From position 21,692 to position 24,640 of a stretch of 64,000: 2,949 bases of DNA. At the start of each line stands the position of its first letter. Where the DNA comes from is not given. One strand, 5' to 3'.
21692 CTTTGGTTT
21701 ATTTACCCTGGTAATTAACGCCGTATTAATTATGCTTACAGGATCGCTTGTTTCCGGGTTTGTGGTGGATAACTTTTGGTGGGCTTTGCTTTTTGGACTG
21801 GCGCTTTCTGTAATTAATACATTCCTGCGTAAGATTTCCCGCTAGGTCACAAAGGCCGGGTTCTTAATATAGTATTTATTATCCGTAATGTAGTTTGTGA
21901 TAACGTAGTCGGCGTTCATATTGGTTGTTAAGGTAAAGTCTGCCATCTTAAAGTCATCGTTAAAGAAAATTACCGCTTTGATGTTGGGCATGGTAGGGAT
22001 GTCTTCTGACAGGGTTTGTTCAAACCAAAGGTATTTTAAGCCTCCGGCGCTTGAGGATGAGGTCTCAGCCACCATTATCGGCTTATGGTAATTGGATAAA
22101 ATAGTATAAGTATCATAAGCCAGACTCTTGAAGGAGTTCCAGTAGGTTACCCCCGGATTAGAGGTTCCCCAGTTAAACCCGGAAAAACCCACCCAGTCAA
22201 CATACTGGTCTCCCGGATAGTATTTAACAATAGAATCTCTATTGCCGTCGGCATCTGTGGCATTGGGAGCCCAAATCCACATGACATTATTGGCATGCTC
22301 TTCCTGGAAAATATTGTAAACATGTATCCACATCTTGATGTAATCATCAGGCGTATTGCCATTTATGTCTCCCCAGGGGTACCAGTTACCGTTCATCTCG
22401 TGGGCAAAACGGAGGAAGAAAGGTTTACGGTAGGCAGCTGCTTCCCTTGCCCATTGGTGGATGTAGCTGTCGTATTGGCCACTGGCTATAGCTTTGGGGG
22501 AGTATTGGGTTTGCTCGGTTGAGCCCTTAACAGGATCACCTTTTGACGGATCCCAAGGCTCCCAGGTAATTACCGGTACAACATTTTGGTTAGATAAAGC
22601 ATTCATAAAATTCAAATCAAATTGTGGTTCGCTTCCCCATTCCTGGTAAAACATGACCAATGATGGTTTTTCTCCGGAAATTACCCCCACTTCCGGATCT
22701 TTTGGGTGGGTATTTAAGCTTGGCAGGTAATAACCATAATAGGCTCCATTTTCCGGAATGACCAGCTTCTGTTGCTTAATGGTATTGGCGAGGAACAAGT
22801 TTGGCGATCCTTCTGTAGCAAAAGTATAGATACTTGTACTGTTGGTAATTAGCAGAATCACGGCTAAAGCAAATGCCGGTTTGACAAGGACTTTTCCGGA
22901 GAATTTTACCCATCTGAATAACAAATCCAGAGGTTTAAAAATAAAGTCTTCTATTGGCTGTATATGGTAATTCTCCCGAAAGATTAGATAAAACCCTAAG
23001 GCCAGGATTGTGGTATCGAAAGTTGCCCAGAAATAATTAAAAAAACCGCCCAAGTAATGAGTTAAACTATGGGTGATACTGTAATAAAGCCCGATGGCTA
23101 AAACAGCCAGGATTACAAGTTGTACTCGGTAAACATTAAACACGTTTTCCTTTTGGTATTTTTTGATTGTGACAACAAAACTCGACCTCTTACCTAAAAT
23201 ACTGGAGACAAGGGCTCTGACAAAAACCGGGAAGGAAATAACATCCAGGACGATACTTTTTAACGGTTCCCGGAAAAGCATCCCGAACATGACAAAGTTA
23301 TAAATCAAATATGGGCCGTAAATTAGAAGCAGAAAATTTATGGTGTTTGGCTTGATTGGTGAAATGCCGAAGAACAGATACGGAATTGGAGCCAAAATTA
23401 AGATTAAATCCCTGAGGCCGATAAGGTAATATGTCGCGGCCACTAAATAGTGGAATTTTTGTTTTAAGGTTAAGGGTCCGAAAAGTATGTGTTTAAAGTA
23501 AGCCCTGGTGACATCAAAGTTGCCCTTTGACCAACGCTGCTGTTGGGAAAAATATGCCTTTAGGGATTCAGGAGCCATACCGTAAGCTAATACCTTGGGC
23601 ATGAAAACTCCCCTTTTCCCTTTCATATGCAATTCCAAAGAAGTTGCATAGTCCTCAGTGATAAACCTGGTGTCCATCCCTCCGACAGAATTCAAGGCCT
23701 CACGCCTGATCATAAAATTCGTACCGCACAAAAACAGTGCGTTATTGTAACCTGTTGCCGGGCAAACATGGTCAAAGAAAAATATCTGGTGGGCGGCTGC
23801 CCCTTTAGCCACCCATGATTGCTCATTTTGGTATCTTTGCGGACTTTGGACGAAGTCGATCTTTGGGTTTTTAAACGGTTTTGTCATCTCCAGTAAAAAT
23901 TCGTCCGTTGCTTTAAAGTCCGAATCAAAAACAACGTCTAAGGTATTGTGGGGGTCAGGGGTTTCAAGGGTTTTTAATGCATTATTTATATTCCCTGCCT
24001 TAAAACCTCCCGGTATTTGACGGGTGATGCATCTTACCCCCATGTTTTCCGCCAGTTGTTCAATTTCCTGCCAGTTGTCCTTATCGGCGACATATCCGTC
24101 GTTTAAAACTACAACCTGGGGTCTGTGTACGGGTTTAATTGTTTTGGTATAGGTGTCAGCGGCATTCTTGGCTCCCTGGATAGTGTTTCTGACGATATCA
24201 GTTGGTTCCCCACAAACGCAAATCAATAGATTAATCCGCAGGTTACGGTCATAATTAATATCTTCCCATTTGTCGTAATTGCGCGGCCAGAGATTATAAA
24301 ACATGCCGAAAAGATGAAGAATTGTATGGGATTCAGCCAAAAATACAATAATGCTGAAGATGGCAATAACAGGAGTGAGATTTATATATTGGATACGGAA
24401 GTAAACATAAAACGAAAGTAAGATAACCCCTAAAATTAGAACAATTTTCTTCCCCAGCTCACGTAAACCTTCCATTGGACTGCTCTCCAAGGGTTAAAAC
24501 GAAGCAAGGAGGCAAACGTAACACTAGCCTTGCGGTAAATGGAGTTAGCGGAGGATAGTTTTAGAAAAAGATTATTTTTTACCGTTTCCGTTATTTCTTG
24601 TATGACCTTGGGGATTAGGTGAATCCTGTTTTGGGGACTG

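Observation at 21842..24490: Single polypeptide fusing a cellulose-synthase-like GT2 to an extracytoplasmic GH26-like hydrolase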

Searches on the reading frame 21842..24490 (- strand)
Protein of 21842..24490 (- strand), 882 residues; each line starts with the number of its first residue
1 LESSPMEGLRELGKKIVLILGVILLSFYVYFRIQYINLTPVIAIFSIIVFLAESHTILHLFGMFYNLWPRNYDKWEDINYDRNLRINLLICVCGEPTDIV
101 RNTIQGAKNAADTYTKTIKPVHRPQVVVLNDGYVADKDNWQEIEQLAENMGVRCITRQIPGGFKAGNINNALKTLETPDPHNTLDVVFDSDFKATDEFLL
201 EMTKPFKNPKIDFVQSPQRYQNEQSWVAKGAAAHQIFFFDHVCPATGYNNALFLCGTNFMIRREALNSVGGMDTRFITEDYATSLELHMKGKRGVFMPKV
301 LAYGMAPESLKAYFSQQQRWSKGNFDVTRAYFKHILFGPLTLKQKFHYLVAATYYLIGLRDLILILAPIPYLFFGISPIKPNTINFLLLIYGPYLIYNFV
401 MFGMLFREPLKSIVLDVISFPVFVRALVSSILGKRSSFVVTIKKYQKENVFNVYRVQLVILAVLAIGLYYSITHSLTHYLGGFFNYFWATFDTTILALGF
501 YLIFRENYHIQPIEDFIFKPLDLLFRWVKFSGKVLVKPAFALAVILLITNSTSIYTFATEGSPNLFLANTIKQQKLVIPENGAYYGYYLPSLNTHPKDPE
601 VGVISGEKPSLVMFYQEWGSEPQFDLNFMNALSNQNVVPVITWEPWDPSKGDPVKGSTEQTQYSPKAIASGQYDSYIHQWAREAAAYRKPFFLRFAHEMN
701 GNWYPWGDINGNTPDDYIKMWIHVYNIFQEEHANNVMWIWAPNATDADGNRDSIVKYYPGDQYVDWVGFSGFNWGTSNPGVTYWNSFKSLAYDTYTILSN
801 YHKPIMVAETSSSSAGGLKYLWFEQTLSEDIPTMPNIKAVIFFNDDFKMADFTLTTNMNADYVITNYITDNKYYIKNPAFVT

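Call 3: search_protein_families(library=pfam, proteins=[window:21842-24490:-], max_evalue=0.01)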
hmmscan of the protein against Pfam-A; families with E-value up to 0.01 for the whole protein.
window:21842-24490:- (882 aa): 5 families
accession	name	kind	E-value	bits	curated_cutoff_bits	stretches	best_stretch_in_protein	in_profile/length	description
PF13632.12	Glyco_trans_2_3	-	3.8e-23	82.8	27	1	187-374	4-183/198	Glycosyl transferase family group 2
PF13641.12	Glyco_tranf_2_3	-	1.3e-18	68.3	27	1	126-323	33-230/230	Glycosyltransferase like family 2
PF02156.21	Glyco_hydro_26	-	1.1e-15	58.3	20.2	1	675-772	137-230/311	Glycosyl hydrolase family 26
PF13506.12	Glyco_transf_21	-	2.6e-14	53.5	21.7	1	168-322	19-174/174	Glycosyl transferase family 21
PF00535.33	Glycos_transf_2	-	1.9e-07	31.6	23.3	1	90-268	4-166/168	Glycosyl transferase family 2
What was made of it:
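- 21842..24490 (-): GT2::GH26 fusion gene (882-aa ORF from the TTG; the probable true start is the ATG at 24475, giving 877 aa). Pfam finds GT2 and GH26 in one chain (call 3).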

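Call 4: search_protein_families(library=ncbifam, proteins=[window:21842-24490:-], max_evalue=0.01)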
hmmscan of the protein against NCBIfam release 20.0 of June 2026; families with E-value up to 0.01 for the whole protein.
window:21842-24490:- (882 aa): 9 families
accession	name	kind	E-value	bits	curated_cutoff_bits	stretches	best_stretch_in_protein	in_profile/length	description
TIGR03030.1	CelA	equivalog_domain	3.8e-56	190.5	699.1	1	15-497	58-557/714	UDP-forming cellulose synthase catalytic subunit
NF008558.0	PRK11498.1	equivalog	1.2e-35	122.7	992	1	16-443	201-622/872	UDP-forming cellulose synthase catalytic subunit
TIGR03937.1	PgaC_IcaA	equivalog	1.8e-12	47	422.3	1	98-336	58-282/407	poly-beta-1,6-N-acetyl-D-glucosamine synthase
TIGR03472.1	HpnI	equivalog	2.8e-11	42.8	310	1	181-332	127-280/373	bacteriohopanetetrol glucosamine biosynthesis glycosyltransferase HpnI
TIGR03111.1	glyc2_xrt_Gpos1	hypoth_equivalog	0.00015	20.7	363.95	1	252-402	212-362/439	TIGR03111 family XrtG-associated glycosyltransferase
NF053846.1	glyco_with_XrtP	equivalog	0.00015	20.5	520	1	261-407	231-388/440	XrtP-associated glycosyltransferase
TIGR03965.1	mycofact_glyco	equivalog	0.001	18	280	1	100-327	82-303/467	mycofactocin biosynthesis glycosyltransferase MftF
TIGR04242.1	nodulat_NodC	equivalog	0.0054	15.7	550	0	280-328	240-288/395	chitooligosaccharide synthase NodC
NF041875.1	EPS_EpsD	equivalog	0.0059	16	370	0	256-328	157-229/325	exopolysaccharide biosynthesis glycosyltransferase EpsD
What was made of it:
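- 22970..24490 (-): BcsA-like synthase module, residues 1-507. It has two N-terminal TM helices, a cytoplasmic GT-A domain (about 75-340), interface helices, four further TM helices and the gating loop F438-x-V-T-x-K443. There is no PilZ domain. CelA TIGR03030 scores 190 bits over 15-497 (call 4).
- On BcsA sensu stricto (c-di-GMP-activated cellulose synthase, TIGR03030/NF008558 equivalog): There is no PilZ hit in Pfam or NCBIfam (calls 3, 4). CelA scores 190.5 bits against a cutoff of 699.1, and PRK11498 scores 122.7 against 992 (call 4).
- Closest known: Bacterial cellulose synthase BcsA with its separate endoglucanase BcsZ. Different: CelA scores 190 bits, well below the equivalog cutoff of 699 (call 4).
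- Checked: NCBIfam's best hit is the cellulose synthase catalytic subunit CelA, over residues 15-497 (call 4).
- Glucan rather than HexNAc: CelA scores 190 bits, against PgaC 47 and NodC 16 (call 4).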

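Call 8: find_homologous_proteins(query=window:21842-24490:-, max_evalue=0.00001)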
Query window:21842-24490:- (882 aa): 143 proteins with E <= 0.00001 among 8000 candidates; the best 120 are listed.
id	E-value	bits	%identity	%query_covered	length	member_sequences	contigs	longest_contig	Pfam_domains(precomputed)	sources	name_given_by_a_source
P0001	0.0e+0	2055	100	99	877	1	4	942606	PF13632.13,PF13506.14,PF13641.13,PF02156.22,PF00535.33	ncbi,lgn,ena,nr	ncbi:MAG: glycosyltransferase [Firmicutes bacterium]|nr:glycosyltransferase [Bacillota bacterium]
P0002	0.0e+0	1240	60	98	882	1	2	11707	PF13632.13,PF13506.14,PF13641.13,PF02156.22,PF00535.33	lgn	-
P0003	0.0e+0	1188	58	99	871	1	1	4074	PF13632.13,PF13641.13,PF02156.22,PF00535.33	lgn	-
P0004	0.0e+0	1177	58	99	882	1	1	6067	PF13632.13,PF13506.14,PF13641.13,PF02156.22,PF00535.33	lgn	-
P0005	0.0e+0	1145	58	98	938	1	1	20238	PF13632.13,PF13506.14,PF13641.13,PF02156.22,PF00535.33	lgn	-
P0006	0.0e+0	1142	56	98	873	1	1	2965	PF13632.13,PF13506.14,PF13641.13,PF02156.22,PF00535.33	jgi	jgi:cellulose synthase (UDP-forming)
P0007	0.0e+0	1137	57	98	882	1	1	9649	PF13632.13,PF13506.14,PF13641.13,PF02156.22,PF00535.33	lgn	-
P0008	0.0e+0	1132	56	98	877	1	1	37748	PF13632.13,PF13506.14,PF13641.13,PF02156.22,PF00535.33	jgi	jgi:cellulose synthase/poly-beta-1,6-N-acetylglucosamine synthase-like glycosyltransferase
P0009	0.0e+0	1122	56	97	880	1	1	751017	PF13632.13,PF13506.14,PF13641.13,PF02156.22,PF00535.33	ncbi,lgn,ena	-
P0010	0.0e+0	1121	56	99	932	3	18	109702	PF13632.13,PF13506.14,PF13641.13,PF02156.22,PF00535.33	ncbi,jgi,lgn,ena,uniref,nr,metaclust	ncbi:MAG: hypothetical protein A3D24_01380 [Candidatus Blackburnbacteria bacterium RIFCSPHIGHO2_02_F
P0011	0.0e+0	1121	56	99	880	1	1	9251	PF13632.13,PF13506.14,PF13641.13,PF02156.22,PF00535.33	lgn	-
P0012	0.0e+0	1101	55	99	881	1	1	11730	PF13632.13,PF13506.14,PF13641.13,PF02156.22,PF00535.33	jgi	jgi:cellulose synthase (UDP-forming)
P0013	0.0e+0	1087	56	95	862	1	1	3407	PF13632.13,PF13506.14,PF13641.13,PF02156.22,PF00535.33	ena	-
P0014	0.0e+0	1083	53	98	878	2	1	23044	PF13632.13,PF13506.14,PF13641.13,PF03552.21,PF02156.22,PF00535.33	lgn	-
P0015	0.0e+0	1080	54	98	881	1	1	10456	PF13632.13,PF13506.14,PF13641.13,PF02156.22,PF00535.33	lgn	-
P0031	0.0e+0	1020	52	95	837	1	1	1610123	PF13632.13,PF13506.14,PF13641.13,PF02156.22,PF00535.33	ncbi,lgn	-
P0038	2.3e-295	1000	49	99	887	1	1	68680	PF13632.13,PF13506.14,PF13641.13,PF03552.21,PF02156.22,PF00535.33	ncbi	ncbi:glycosyl hydrolase [Patescibacteria group bacterium]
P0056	8.5e-270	916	47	100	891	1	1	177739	PF13632.13,PF13506.14,PF13641.13,PF02156.22,PF00535.33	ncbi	-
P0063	8.4e-208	711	61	56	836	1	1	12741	PF13632.13,PF13506.14,PF13641.13,PF01522.27,PF00535.33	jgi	-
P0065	8.3e-207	707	61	56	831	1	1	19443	PF13632.13,PF13506.14,PF13641.13,PF01522.27,PF00535.33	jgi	jgi:peptidoglycan/xylan/chitin deacetylase (PgdA/CDA1 family)/cellulose synthase/poly-beta-1,6-N-ace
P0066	5.1e-206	705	61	56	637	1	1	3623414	PF13632.13,PF13506.14,PF13641.13,PF00535.33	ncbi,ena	-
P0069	4.4e-200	685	58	56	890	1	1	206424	PF13632.13,PF13506.14,PF13641.13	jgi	jgi:cellulose synthase/poly-beta-1,6-N-acetylglucosamine synthase-like glycosyltransferase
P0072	5.8e-199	681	57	57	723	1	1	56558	PF13632.13,PF13506.14,PF13641.13,PF00535.33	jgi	jgi:cellulose synthase (UDP-forming)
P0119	5.3e-63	231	26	88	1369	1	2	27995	PF13632.13,PF13506.14,PF13641.13,PF03552.21,PF03198.21,PF02836.24,PF00535.33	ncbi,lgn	-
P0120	2.6e-61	226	26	87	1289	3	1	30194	PF13632.13,PF13506.14,PF13641.13,PF03552.21,PF03198.21,PF02156.22,PF02836.24,PF00535.33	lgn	-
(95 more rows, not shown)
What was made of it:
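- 21842..24490 (-): The public copy P0001 is 877 aa (call 8).
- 59 clusters at 46-60% identity share the same continuous architecture (call 8).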

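Call 9: search_solved_structures(query=window:21842-24490:-, max_evalue=0.01, show_alignments=3)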
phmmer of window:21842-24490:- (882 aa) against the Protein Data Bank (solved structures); distinct sequences matched with E-value up to 0.01: 40.
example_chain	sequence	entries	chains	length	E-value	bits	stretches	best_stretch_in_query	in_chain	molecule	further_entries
5ej1_A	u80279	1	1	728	3.5e-35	124.4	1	25-463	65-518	Putative cellulose synthase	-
4hg6_A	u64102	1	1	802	4.7e-35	124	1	25-462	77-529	Cellulose Synthase Subunit A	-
4p00_A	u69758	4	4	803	4.7e-35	124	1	25-462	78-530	Cellulose Synthase A subunit | Cellulose Synthase subunit A | Putative cellulose synthase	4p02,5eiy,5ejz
2bv9_A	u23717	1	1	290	3.4e-33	117.8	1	604-855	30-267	ENDOGLUCANASE H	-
2vi0_A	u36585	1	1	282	3.7e-33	117.7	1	604-855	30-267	Endoglucanase H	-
2v3g_A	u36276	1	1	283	3.9e-33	117.6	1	604-855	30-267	ENDOGLUCANASE H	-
2bvd_A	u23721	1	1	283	3.9e-33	117.6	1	604-855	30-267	ENDOGLUCANASE H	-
2cip_A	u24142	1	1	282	9.6e-33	116.3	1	604-855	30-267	ENDOGLUCANASE H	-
6zpl_C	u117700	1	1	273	2.3e-32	115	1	604-855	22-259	Endoglucanase H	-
2cit_A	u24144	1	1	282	2.6e-32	114.9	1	604-855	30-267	ENDOGLUCANASE H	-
8xvi_R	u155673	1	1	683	4.2e-32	114.2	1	604-855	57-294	Endoglucanase H,Endothelin-1 receptor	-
7xp4_R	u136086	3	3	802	5.6e-32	113.8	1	604-855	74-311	Endoglucanase H,Taste receptor type 2 member 46,Endoglucanase H,Taste receptor type 2 memb | Endoglucanase H,Taste receptor type 2 member 46,Bitter taste recept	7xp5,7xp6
8xvj_R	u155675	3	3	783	4.2e-31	110.9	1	604-858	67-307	Endoglucanase H,Endothelin-1 receptor,Soluble cytochrome b562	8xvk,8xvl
7lby_A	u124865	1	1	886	6.4e-29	103.7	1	17-449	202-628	Cellulose synthase catalytic subunit [UDP-forming]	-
9b8v_E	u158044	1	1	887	6.4e-29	103.6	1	17-449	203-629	Cellulose synthase catalytic subunit [UDP-forming]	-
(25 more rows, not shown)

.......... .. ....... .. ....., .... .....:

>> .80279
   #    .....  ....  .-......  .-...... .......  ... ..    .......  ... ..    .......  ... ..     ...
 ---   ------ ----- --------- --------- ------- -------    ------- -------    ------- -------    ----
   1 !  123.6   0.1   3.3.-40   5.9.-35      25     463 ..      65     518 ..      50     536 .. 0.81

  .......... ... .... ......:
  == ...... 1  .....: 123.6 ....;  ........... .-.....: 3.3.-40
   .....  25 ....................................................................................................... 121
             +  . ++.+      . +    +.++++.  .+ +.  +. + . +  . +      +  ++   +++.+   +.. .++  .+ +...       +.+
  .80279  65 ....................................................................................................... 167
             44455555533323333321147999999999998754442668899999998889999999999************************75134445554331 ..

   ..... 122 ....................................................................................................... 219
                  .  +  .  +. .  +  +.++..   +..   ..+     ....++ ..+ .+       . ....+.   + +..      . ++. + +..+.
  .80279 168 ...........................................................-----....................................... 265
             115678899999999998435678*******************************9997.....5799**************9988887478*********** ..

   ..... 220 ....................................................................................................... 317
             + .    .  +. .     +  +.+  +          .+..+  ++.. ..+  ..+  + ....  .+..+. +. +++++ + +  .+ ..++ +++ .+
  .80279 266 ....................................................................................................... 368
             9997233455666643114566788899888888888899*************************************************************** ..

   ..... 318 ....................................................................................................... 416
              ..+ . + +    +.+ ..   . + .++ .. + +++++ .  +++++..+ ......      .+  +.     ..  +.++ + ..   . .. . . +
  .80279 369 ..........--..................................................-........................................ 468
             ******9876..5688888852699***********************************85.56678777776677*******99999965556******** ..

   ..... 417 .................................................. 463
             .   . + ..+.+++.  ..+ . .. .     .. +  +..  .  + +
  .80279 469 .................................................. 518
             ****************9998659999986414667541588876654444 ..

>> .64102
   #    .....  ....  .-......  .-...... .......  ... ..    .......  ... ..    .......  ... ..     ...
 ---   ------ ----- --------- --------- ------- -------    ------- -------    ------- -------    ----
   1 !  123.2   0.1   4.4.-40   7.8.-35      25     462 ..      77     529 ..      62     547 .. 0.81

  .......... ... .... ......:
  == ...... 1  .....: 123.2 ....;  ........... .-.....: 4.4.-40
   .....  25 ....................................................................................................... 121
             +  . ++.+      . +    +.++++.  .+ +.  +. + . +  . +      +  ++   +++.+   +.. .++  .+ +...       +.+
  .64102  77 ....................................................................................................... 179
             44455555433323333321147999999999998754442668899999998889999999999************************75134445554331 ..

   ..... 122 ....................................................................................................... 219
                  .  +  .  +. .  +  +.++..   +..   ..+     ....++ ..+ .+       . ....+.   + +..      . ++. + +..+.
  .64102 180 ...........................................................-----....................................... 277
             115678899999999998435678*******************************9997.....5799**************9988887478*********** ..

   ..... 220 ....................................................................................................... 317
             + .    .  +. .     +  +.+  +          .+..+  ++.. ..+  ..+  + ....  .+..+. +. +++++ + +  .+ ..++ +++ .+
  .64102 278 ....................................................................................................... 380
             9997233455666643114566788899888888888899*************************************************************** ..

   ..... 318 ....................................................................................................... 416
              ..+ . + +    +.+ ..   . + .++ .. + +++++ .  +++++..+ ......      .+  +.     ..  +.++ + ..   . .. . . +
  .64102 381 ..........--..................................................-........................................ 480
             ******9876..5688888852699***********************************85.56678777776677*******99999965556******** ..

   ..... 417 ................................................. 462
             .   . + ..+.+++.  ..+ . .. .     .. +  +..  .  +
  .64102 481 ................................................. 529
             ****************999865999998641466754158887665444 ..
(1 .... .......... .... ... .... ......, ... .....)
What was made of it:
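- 22970..24490 (-): phmmer against BcsA 4hg6/4p00, E 5e-35 over residues 25-463 (call 9).
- On Processive membrane-integrated GT2 synthases of the BcsA/CesA type: They align to the BcsA motifs (call 9). F438-V-V-T-I-K443 aligns with FAVTAK of BcsA (call 9).
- The alignment to BcsA places residues 25-463 on TM3-TM7, with the GT domain cytoplasmic (call 9).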

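Call 18: find_encoding_contigs(protein=P0001, flank=10000, max_places=3)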
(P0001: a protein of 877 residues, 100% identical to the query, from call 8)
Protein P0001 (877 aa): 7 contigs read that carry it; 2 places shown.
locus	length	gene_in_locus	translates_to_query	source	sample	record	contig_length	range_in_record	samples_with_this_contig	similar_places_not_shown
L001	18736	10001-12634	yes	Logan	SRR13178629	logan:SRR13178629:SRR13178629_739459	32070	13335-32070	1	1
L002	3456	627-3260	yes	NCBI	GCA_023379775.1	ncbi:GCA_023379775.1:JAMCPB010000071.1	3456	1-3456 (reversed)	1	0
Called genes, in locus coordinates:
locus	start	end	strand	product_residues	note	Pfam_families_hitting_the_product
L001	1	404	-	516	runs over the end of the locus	PF13231:PMT_2 (weak), PF14559:TPR_19 (weak)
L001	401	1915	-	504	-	-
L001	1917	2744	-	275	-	PF13489:Methyltransf_23, PF13847:Methyltransf_31 (weak), PF08241:Methyltransf_11, PF08242:Methyltransf_12 (weak), PF13649:Methyltransf_25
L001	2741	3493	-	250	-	PF01209:Ubie_methyltran, PF13489:Methyltransf_23, PF13847:Methyltransf_31, PF08241:Methyltransf_11, PF08242:Methyltransf_12, PF13649:Methyltransf_25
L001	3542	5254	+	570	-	PF13181:TPR_8 (faint), PF13424:TPR_12 (weak), PF13428:TPR_14 (faint), PF00515:TPR_1 (weak), PF07719:TPR_2 (weak)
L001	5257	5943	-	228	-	PF00027:cNMP_binding, PF13545:HTH_Crp_2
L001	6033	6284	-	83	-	PF04226:Transgly_assoc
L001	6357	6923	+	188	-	PF02245:Pur_DNA_glyco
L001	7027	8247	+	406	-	PF02156:Glyco_hydro_26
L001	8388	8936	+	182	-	PF04542:Sigma70_r2, PF08281:Sigma70_r4_2, PF04545:Sigma70_r4 (weak)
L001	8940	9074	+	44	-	-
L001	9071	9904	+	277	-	PF18915:DUF5667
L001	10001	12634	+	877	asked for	PF00535:Glycos_transf_2 (weak), PF13641:Glyco_tranf_2_3, PF13506:Glyco_transf_21, PF13632:Glyco_trans_2_3, PF02156:Glyco_hydro_26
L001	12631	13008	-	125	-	PF04020:Phage_holin_4_2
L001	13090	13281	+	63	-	-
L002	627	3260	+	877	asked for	PF00535:Glycos_transf_2 (weak), PF13641:Glyco_tranf_2_3, PF13506:Glyco_transf_21, PF13632:Glyco_trans_2_3, PF02156:Glyco_hydro_26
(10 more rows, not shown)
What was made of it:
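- The identical protein was recovered from four contigs, including an independent read-set assembly (calls 8, 18).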
